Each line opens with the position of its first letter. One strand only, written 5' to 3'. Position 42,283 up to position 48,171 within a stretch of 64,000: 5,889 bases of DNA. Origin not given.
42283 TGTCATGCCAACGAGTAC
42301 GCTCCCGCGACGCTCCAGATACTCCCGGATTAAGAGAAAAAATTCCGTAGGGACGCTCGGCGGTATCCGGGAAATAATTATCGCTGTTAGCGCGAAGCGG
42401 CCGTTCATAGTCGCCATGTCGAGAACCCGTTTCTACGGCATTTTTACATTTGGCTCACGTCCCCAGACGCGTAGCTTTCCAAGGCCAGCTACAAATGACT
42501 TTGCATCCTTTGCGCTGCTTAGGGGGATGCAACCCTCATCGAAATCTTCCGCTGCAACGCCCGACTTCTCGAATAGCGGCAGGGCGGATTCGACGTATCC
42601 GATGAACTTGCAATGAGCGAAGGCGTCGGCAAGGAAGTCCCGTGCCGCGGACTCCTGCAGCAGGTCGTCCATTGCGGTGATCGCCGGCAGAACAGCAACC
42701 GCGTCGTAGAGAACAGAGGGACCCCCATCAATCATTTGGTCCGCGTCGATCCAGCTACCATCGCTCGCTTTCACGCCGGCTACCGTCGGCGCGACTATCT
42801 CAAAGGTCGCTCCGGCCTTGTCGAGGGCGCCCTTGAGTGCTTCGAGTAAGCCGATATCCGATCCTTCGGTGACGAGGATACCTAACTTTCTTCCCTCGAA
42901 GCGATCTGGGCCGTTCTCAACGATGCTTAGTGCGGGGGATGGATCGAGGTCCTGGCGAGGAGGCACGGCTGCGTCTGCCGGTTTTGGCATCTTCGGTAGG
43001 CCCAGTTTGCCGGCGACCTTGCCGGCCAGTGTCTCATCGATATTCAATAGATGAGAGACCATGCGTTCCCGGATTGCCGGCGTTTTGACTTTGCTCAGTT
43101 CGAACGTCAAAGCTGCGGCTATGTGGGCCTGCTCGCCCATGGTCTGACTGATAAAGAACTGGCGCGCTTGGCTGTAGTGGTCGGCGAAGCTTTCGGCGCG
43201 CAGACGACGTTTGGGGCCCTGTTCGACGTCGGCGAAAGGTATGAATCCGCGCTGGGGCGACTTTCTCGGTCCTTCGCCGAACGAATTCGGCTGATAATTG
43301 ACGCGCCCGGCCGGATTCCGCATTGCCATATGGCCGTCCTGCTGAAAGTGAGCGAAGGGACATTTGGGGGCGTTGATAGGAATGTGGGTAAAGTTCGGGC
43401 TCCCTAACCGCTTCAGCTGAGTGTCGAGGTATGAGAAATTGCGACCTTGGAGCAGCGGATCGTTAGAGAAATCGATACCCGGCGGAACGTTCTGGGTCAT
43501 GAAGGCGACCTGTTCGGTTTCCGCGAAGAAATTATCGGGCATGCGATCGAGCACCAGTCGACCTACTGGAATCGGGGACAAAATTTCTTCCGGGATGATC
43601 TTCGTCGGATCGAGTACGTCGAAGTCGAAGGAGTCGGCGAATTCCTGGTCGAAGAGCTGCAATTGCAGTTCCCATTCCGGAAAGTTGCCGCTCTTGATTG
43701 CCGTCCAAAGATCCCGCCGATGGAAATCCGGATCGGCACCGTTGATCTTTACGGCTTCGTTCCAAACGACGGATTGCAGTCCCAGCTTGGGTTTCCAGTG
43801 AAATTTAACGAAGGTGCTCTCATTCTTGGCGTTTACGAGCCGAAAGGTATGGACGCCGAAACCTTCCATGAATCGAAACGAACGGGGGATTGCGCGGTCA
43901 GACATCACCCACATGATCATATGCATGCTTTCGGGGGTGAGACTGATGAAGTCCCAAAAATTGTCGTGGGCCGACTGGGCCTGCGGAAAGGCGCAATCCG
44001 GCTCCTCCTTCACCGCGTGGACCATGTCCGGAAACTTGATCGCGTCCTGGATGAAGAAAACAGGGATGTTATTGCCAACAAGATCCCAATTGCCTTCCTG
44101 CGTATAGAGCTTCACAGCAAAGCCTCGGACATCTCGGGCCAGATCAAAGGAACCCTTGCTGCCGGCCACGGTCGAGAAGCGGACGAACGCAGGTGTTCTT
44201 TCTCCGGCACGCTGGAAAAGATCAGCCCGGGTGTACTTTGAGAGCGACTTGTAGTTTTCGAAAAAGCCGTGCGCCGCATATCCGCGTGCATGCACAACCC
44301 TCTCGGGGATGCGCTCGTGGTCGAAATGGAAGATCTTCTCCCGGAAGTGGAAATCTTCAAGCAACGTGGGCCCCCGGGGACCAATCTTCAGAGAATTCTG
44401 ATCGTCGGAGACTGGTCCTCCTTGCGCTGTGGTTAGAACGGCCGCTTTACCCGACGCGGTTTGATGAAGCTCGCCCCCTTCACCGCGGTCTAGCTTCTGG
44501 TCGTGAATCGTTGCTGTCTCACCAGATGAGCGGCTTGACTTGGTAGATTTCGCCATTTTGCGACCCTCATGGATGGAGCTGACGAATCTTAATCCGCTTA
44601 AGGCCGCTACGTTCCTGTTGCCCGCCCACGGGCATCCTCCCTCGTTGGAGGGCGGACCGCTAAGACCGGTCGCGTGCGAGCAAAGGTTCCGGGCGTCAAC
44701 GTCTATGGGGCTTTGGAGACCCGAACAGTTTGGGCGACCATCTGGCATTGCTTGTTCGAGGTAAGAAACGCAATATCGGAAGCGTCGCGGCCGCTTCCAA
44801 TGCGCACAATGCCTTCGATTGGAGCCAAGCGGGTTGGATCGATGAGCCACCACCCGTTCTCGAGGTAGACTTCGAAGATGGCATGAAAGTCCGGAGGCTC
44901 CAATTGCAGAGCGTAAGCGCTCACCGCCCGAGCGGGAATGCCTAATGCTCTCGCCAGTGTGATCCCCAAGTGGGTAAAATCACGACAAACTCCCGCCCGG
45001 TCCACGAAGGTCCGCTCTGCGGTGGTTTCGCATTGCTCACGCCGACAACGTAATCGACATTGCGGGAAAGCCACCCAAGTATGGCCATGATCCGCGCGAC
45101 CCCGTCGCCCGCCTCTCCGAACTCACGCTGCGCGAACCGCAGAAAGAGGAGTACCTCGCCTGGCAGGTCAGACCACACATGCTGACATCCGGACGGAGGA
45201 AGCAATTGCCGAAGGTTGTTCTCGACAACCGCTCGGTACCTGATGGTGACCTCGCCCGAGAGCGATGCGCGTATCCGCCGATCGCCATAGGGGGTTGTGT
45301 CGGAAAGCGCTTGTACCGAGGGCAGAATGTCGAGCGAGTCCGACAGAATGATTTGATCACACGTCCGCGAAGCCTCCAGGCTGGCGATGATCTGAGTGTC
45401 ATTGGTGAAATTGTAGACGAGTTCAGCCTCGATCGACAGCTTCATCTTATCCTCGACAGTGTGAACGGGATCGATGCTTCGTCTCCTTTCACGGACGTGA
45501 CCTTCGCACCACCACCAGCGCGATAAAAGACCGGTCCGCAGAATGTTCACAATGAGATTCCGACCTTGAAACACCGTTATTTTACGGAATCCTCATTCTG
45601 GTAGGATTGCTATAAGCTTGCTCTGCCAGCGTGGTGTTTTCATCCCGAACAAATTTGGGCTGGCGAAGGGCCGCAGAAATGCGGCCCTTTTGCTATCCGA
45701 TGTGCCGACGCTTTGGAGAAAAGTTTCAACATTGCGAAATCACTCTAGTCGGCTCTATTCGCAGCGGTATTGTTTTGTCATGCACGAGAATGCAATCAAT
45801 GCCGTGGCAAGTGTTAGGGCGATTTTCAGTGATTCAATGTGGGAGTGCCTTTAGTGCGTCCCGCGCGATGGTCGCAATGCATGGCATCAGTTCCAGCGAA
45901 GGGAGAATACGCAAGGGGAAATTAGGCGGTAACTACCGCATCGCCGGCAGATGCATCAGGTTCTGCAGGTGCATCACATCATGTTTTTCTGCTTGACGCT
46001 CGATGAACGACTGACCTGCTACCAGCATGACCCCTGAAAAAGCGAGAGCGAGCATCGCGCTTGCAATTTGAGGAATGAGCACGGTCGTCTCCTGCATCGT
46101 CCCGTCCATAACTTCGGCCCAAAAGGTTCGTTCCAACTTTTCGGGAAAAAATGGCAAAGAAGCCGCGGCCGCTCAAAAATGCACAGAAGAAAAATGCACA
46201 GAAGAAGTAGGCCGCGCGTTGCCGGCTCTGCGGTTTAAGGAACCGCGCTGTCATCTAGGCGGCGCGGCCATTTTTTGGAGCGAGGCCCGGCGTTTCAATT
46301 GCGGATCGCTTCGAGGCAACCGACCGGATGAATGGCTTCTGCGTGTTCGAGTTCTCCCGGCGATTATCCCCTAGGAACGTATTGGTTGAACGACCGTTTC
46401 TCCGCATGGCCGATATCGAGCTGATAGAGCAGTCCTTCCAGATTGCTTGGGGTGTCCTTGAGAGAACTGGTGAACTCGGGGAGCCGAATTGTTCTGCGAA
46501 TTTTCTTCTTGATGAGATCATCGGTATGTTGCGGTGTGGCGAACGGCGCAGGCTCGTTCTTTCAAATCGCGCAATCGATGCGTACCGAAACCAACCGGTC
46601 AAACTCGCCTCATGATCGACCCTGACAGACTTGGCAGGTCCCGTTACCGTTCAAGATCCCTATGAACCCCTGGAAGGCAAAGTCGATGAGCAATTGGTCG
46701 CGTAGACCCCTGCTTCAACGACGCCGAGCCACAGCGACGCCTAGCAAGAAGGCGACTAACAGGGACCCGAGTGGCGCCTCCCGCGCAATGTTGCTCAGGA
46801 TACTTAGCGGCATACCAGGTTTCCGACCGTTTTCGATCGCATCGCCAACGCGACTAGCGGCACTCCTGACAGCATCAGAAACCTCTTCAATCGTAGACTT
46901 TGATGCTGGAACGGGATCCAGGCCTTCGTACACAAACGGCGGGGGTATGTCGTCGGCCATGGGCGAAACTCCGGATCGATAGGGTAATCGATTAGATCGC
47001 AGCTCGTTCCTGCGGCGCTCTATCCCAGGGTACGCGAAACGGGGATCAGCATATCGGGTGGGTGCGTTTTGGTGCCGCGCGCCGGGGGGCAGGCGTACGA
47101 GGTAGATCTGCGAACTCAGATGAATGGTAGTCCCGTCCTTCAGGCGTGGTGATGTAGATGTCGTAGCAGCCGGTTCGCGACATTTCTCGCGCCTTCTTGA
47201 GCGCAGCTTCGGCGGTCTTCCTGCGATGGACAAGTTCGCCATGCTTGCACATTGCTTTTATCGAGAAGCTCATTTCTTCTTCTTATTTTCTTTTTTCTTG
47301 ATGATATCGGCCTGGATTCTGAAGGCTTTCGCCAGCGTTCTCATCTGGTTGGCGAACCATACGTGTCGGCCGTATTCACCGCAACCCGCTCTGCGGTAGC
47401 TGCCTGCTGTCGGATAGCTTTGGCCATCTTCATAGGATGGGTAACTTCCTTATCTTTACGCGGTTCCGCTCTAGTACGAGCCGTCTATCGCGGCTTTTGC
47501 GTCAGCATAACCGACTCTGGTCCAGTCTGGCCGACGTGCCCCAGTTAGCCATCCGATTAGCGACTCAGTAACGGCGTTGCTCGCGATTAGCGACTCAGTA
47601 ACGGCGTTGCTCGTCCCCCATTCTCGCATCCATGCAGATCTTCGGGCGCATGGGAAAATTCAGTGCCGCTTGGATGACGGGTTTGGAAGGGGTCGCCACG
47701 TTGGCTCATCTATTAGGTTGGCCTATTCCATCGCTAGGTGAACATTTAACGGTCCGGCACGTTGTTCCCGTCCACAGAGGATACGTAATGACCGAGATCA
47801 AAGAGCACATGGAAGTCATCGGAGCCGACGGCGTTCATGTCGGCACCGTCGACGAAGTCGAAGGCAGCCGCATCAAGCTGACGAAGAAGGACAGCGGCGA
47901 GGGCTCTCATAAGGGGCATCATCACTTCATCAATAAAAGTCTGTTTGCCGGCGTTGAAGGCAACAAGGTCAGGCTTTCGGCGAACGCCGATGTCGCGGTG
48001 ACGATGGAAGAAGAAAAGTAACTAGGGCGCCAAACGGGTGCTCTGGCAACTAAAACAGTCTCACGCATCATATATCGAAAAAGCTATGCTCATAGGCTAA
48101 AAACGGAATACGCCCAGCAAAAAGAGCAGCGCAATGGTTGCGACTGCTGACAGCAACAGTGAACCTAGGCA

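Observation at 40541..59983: Integrated general-stress island: 16 sigma-EcfG-type promoters in front of stress genes and tiny unknown proteins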

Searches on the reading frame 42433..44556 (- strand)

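Call 13: search_protein_families(library=pfam, max_evalue=0.01, proteins=[window:42433-44556:-])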
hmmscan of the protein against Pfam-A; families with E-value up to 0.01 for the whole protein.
window:42433-44556:- (707 aa): 3 families
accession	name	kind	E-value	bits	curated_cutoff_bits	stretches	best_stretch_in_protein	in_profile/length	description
PF00199.24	Catalase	-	4.4e-177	589.4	25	1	42-427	1-382/383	Catalase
PF06628.17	Catalase-rel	-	4.6e-21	75.2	30.1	1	455-517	2-64/65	Catalase-related immune-responsive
PF18011.7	Catalase_C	-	7.9e-12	45.5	24.6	1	554-701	1-149/150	C-terminal domain found in long catalases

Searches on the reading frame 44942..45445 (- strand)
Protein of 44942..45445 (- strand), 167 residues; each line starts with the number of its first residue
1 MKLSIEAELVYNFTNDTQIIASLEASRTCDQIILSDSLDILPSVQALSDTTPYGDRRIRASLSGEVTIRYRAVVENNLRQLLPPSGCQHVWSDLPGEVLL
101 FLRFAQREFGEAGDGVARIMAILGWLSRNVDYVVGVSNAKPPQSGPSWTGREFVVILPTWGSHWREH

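Call 19: search_protein_families(library=pfam, max_evalue=0.01, proteins=[window:44942-45445:-])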
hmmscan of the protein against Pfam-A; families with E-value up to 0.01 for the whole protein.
window:44942-45445:- (167 aa): 1 family
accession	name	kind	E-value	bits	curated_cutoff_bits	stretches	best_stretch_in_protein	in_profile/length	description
PF21295.2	Bact_transglu_N_2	-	6.7e-07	30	27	1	1-78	1-81/101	Bacterial transglutaminase, N-terminal domain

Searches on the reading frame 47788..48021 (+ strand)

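Call 13: search_protein_families(library=pfam, max_evalue=0.01, proteins=[window:47788-48021:+])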
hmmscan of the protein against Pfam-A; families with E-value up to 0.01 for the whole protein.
window:47788-48021:+ (77 aa): 1 family
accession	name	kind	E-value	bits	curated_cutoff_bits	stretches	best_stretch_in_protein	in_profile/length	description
PF09939.14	DUF2171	-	2.7e-25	88.9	25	1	4-70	1-63/64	Uncharacterized protein conserved in bacteria (DUF2171)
